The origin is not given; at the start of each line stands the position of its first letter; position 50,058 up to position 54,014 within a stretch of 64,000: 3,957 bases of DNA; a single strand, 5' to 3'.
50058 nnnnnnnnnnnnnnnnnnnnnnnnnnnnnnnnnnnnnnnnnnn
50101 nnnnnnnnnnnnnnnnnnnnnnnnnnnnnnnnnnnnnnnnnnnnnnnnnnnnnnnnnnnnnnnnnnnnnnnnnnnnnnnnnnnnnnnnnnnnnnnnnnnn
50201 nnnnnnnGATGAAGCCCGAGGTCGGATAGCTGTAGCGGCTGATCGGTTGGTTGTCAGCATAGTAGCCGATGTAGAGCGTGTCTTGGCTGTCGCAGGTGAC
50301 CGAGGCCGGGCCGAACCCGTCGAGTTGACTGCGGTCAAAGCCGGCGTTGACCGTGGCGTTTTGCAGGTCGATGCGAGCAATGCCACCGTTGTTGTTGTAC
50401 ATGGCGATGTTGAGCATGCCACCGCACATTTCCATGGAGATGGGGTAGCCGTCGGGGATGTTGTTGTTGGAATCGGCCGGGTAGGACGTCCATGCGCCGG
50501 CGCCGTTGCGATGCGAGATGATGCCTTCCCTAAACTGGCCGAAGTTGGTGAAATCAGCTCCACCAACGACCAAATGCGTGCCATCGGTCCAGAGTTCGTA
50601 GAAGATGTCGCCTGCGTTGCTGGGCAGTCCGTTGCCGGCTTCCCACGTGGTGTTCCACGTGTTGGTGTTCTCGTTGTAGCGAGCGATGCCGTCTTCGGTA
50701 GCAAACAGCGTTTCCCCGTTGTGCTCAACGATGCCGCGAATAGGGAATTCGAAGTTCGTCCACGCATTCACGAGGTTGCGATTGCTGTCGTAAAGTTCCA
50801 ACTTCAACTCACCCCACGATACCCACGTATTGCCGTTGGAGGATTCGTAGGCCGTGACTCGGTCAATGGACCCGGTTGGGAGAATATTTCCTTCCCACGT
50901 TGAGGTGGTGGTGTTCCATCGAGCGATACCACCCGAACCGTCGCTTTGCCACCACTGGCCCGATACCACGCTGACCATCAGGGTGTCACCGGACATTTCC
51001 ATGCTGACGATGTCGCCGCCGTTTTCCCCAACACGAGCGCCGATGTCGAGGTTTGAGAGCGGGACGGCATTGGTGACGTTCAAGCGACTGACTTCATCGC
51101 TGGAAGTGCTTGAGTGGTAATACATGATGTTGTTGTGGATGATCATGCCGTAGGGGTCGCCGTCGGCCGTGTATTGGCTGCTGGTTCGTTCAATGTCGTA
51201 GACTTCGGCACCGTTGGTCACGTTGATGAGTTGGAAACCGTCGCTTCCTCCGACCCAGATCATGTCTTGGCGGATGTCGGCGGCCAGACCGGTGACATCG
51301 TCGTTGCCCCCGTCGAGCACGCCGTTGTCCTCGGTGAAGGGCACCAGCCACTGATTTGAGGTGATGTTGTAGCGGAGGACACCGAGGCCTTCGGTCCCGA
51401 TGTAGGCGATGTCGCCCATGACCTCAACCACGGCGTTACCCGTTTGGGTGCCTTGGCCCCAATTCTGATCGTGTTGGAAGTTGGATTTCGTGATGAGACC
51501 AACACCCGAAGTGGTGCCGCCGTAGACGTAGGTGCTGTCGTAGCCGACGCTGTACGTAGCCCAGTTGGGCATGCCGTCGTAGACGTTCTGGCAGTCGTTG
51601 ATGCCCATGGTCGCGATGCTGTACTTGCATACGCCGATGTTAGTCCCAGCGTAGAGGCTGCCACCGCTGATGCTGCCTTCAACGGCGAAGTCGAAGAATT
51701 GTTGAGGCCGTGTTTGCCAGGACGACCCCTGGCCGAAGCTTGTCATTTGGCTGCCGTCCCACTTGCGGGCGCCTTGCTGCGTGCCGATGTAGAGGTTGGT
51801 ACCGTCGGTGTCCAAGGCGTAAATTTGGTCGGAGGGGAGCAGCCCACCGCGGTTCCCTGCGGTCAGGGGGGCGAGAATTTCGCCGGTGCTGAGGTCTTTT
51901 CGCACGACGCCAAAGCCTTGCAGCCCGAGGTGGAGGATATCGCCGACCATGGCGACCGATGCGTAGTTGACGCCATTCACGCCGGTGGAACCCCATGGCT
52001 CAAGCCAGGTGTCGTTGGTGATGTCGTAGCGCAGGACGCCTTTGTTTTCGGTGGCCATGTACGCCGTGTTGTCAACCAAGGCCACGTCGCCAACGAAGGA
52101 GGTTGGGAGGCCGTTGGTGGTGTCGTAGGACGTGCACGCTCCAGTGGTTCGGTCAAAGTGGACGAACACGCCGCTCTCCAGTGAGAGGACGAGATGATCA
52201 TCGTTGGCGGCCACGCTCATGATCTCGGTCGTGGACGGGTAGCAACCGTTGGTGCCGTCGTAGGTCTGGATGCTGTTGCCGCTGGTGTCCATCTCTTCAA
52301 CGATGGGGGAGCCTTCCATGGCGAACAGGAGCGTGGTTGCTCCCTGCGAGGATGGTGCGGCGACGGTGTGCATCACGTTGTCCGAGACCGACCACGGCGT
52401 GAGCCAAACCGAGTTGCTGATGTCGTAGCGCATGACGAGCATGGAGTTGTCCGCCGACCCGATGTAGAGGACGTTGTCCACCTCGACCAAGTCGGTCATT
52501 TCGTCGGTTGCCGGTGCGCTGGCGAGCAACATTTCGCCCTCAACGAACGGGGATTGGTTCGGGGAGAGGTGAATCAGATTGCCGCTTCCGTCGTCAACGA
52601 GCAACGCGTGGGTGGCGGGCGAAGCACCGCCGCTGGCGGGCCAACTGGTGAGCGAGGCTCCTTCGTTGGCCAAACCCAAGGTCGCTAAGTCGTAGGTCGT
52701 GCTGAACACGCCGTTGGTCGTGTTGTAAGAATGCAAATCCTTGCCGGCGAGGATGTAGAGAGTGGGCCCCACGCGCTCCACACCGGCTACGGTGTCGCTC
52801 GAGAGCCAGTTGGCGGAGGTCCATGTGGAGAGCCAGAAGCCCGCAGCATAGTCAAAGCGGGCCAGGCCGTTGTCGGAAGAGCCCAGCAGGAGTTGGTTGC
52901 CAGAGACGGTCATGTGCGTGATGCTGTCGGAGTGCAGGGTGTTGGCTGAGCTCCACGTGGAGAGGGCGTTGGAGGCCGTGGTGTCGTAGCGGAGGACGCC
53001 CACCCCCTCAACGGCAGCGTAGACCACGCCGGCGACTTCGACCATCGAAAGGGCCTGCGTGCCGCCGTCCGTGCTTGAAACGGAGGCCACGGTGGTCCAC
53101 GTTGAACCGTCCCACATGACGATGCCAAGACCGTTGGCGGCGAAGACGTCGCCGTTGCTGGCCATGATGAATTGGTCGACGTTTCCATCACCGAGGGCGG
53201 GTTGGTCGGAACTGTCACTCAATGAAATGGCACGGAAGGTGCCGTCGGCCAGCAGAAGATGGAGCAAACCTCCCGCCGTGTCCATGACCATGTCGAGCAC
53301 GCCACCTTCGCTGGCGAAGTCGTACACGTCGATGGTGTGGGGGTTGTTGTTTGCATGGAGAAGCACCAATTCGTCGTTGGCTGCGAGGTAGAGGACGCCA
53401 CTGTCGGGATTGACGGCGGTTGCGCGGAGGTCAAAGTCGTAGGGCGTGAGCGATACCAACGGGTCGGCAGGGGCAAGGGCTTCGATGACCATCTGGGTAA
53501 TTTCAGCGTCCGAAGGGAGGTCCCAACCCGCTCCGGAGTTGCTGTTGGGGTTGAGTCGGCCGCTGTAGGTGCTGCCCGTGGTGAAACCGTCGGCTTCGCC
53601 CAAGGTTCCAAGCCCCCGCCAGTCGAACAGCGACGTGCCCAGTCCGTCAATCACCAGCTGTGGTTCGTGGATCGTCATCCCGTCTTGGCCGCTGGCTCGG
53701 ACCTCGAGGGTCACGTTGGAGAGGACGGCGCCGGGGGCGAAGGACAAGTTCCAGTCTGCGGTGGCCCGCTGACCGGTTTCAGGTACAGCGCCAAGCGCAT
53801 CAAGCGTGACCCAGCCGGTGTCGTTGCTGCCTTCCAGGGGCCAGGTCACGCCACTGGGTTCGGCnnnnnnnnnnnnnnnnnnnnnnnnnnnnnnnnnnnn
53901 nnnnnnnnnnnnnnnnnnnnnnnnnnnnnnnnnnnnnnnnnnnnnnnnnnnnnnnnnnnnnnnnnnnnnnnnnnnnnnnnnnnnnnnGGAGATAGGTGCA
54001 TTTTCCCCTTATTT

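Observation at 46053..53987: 2779-aa multi-propeller surface protein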

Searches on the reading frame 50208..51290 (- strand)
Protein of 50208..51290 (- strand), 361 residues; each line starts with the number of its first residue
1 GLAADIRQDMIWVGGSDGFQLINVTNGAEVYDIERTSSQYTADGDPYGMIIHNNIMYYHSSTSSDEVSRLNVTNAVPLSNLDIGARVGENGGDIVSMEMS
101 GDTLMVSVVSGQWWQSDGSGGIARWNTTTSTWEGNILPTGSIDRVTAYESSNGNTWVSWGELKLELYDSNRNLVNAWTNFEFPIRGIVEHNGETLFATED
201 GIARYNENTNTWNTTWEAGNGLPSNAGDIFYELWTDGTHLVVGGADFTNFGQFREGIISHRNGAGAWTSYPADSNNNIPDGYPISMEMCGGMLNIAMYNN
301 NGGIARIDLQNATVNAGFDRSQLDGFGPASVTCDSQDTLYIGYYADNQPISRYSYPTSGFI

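Call 42: search_protein_families(library=pfam, proteins=[window:50208-51290:-], max_evalue=5)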
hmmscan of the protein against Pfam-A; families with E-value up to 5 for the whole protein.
window:50208-51290:- (361 aa): 1 family
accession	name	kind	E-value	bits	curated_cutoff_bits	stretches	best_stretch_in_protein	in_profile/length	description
PF02191.22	OLF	-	0.11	12.5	23.9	1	40-75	63-97/246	Olfactomedin-like domain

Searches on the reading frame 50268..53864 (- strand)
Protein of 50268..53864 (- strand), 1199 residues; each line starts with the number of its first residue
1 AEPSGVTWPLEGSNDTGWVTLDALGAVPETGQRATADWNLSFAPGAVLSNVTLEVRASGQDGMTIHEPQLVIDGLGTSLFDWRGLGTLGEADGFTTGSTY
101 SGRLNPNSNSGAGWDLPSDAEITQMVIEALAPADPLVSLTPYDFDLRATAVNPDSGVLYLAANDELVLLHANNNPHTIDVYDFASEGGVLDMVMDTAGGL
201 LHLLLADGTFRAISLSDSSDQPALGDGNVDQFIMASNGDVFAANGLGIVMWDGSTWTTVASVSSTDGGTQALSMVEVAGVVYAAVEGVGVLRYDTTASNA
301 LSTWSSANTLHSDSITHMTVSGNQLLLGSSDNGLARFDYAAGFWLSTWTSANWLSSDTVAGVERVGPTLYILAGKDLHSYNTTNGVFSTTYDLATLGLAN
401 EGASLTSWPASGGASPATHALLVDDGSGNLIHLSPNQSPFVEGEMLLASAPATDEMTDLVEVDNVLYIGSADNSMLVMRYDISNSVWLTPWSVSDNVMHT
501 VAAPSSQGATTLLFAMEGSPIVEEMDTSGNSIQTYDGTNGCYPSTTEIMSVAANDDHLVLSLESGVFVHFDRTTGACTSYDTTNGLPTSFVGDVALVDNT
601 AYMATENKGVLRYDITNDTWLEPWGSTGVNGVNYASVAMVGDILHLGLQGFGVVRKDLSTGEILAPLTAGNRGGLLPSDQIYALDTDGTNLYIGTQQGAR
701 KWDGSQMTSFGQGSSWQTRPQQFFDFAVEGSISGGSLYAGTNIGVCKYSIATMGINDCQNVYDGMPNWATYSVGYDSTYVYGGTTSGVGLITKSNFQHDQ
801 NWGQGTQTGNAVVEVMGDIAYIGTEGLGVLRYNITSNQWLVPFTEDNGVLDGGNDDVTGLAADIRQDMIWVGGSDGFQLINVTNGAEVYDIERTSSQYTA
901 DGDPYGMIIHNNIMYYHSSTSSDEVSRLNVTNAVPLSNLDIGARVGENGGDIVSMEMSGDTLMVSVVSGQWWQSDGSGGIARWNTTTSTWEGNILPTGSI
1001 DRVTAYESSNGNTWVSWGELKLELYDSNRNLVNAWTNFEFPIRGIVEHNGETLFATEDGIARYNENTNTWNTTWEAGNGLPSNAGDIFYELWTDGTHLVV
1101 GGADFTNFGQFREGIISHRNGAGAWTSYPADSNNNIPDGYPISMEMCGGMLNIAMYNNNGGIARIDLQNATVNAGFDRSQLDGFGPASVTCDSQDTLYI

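Call 28: search_solved_structures(query=A2, max_evalue=1)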
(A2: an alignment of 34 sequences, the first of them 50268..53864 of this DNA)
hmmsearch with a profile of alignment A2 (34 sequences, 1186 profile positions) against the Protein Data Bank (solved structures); distinct sequences matched with E-value up to 1: 6.
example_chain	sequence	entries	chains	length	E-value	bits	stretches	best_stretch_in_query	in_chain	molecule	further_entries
7klj_A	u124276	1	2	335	6.9e-06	27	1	188-342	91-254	Isoform 2 of Kinesin-like protein KIF21A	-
5i2t_A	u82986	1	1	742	0.00011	23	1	186-337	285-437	Periodic tryptophan protein 2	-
7suk_LO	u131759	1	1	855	0.00018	22.4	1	186-337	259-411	Periodic tryptophan protein 2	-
6lqs_B1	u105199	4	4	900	0.00021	22.1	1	186-337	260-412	Periodic tryptophan protein 2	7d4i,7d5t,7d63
5wlc_LO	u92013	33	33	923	0.00023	22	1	186-337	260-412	Utp1 | Periodic tryptophan protein 2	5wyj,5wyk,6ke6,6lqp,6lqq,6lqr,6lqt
9fqr_Hy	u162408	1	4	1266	0.53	10.9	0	353-452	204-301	Dynein axonemal intermediate chain 3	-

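Call 46: predict_structure(alignment_id=A2)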
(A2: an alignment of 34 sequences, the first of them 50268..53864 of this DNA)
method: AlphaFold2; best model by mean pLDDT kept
length: 1199 residues; sequences in the alignment: 34
mean_pLDDT: 77.5   pTM: 0.45
mean pLDDT of the five models: 77.5, 77.1, 74.1, 73.4, 72.7
residues with pLDDT >= 90: 267; 70-90: 655; 50-70: 127; < 50: 150
segments of 3 or more residues with pLDDT < 50: 1-9, 11-20, 22-35, 44-52, 58-63, 71-79, 83-86, 88-133, 625-632, 804-809, 971-976, 996-1002, 1178-1183
pLDDT, mean of each block of 10 residues (from residue 1): 40 45 45 48 47 50 49 45 48 37 28 35 33 62 85 91 89 77 90 91 93 87 90 92 93 90 75 92 91 92 79 88 90 89 86 91 91 94 87 85 92 89 90 85 84 87 90 87 83 90 84 88 90 82 85 92 91 89 83 86 77 85 49 64 78 74 67 68 82 87 83 69 83 71 87 84 74 76 68 73 46 74 78 69 85 83 87 88 85 83 84 82 83 85 75 78 75 50 87 55 72 77 82 71 83 88 88 90 88 90 73 88 87 75 87 79 87 66 64 77
secondary structure, 60 per line:
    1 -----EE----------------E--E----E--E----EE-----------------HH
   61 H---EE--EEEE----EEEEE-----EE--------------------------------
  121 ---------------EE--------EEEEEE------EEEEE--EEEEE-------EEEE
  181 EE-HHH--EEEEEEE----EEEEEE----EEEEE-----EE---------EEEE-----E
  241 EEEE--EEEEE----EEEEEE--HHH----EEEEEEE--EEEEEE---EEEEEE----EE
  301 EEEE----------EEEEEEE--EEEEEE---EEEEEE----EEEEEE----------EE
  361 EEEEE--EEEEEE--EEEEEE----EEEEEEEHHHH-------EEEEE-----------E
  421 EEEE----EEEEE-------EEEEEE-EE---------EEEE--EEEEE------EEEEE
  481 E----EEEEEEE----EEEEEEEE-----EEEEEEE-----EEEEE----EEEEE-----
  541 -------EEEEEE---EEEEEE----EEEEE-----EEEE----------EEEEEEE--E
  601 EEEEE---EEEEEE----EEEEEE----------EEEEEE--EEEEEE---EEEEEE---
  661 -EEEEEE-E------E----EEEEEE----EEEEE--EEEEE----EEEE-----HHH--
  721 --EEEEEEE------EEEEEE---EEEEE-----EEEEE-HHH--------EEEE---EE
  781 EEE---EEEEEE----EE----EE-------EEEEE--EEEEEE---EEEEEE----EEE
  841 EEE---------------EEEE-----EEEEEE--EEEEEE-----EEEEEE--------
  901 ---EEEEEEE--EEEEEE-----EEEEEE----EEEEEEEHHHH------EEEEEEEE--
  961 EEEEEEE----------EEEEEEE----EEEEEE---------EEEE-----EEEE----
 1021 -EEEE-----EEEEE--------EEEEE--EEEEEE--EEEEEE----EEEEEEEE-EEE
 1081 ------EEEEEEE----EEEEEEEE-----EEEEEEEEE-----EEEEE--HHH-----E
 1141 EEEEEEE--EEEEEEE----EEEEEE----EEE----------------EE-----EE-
elements in order (helices of 4 or more, strands of 3 or more residues): E69-72 E77-81 E146-151 E158-162 E165-169 E177-182 E189-195 E200-205 E210-214 E231-234 E240-244 E247-251 E256-261 E271-277 E280-285 E289-294 E299-304 E315-321 E324-329 E333-338 E343-348 E359-365 E368-373 E376-381 E386-392 H393-396 E404-408 E420-424 E429-433 E441-446 E459-462 E465-469 E476-481 E486-492 E497-504 E510-516 E522-526 E531-535 E548-553 E557-562 E567-571 E577-580 E591-597 E600-605 E609-614 E619-624 E635-640 E643-648 E652-657 E662-667 E681-686 E691-695 E698-702 E707-710 E723-729 E736-741 E745-749 E755-759 E772-775 E779-783 E787-792 E812-816 E819-824 E828-833 E838-843 E859-862 E868-873 E876-881 E887-892 E904-910 E913-918 E924-929 E934-940 H941-944 E951-958 E961-967 E978-984 E989-994 E1004-1007 E1013-1016 E1022-1025 E1031-1035 E1044-1048 E1051-1056 E1059-1064 E1069-1076 E1078-1080 E1087-1093 E1098-1105 E1111-1119 E1125-1129 E1140-1147 E1150-1156 E1161-1166 E1171-1173

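Call 50: fold_search(model_id=the predicted structure, library=pdb)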
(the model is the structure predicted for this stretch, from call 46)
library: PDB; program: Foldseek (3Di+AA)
matches with E <= 10: 1988; with E <= 0.001: 1883
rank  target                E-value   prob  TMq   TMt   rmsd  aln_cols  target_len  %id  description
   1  9cwm_A                2.3e-22  1.00  0.16  0.07  34.3      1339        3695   11  Cryo-EM structure of human Low-density lipoprotein receptor-related protein 2 (released 2025-08-06)
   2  9i3v_B                4.2e-22  1.00  0.15  0.06  33.0      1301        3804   11  Cryo-EM structure of the human LRP2 ectodomain (released 2026-02-04)
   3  9cwm_B                1.9e-21  1.00  0.15  0.07  34.2      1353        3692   10  Cryo-EM structure of human Low-density lipoprotein receptor-related protein 2 (released 2025-08-06)
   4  9qaw_B                2.5e-21  1.00  0.16  0.06  33.3      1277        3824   11  CryoEM structure of the human LRP2 receptor ectodomain in complex with LRPAP1 (released 2026-03-11)
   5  3ott_B                5.1e-20  1.00  0.19  0.29  29.6       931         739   13  Crystal Structure of the extracellular domain of the putative one component system BT4673 from B. thetaiotaomicron (released 2011-08-10)
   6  4a2m_B                7.0e-20  1.00  0.12  0.19  32.2       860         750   13  Structure of the periplasmic domain of the heparin and heparan sulphate sensing hybrid two component system BT4663 in  (released 2012-05-02)
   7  4a2l_B                2.0e-19  1.00  0.11  0.17  34.0       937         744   13  Structure of the periplasmic domain of the heparin and heparan sulphate sensing hybrid two component system BT4663 in  (released 2012-05-02)
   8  4a2m_D                2.8e-19  1.00  0.12  0.19  35.2       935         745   13  Structure of the periplasmic domain of the heparin and heparan sulphate sensing hybrid two component system BT4663 in  (released 2012-05-02)
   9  9d5n_CH               3.6e-19  1.00  0.13  0.25  29.4       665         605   13  48-nm doublet microtubule from Trichomonas vaginalis strain G3 (released 2025-05-14)
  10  4a2l_F                4.5e-19  1.00  0.12  0.19  35.0       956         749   12  Structure of the periplasmic domain of the heparin and heparan sulphate sensing hybrid two component system BT4663 in  (released 2012-05-02)
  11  9g33_UU               5.2e-19  1.00  0.13  0.18  29.2       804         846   10  Stalled 90S - Utp23-Krr1-deltaC3 (released 2025-06-18)
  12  3va6_A                7.6e-19  1.00  0.17  0.26  27.9       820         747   13  Crystal Structure of the extracellular domain of the putative hybrid two component system BT4673 from B. thetaiotaomic (released 2012-06-13)
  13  4a2l_D                7.6e-19  1.00  0.17  0.27  25.9       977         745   10  Structure of the periplasmic domain of the heparin and heparan sulphate sensing hybrid two component system BT4663 in  (released 2012-05-02)
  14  4a2l_A                7.6e-19  1.00  0.17  0.26  25.6       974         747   10  Structure of the periplasmic domain of the heparin and heparan sulphate sensing hybrid two component system BT4663 in  (released 2012-05-02)
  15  7mqa_LT               8.7e-19  1.00  0.18  0.25  23.4       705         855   12  Cryo-EM structure of the human SSU processome, state post-A1 (released 2021-09-22)
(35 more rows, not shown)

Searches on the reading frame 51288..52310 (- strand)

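Call 42: search_protein_families(library=pfam, proteins=[window:51288-52310:-], max_evalue=5)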
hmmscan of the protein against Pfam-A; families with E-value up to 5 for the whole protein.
window:51288-52310:- (341 aa): 1 family
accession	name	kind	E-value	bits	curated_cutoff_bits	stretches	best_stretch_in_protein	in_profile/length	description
PF13360.13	PQQ_2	-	0.0033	17.5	27.6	1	33-146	29-141/233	Outer membrane protein assembly factor BamB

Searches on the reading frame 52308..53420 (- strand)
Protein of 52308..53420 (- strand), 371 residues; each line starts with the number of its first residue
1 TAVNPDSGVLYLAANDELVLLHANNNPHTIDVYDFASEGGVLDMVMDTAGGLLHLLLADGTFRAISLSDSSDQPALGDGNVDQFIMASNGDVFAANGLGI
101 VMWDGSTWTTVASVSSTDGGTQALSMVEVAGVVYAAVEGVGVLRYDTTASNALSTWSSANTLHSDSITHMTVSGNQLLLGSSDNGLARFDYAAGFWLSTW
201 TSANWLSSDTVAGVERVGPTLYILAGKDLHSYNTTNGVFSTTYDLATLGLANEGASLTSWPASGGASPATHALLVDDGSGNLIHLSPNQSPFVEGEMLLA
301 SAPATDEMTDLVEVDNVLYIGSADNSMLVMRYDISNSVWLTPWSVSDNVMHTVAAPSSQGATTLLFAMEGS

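Call 42: search_protein_families(library=pfam, proteins=[window:52308-53420:-], max_evalue=5)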
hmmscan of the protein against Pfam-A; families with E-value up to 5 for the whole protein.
window:52308-53420:- (371 aa): 2 families
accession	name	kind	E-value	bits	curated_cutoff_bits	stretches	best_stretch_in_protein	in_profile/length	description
PF19565.4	DUF6087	-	0.28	11.9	27.1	1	97-124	43-70/99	Family of unknown function (DUF6087)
PF19755.4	DUF6242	-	1.1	9.5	29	0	107-184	129-206/217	Domain of unknown function (DUF6242)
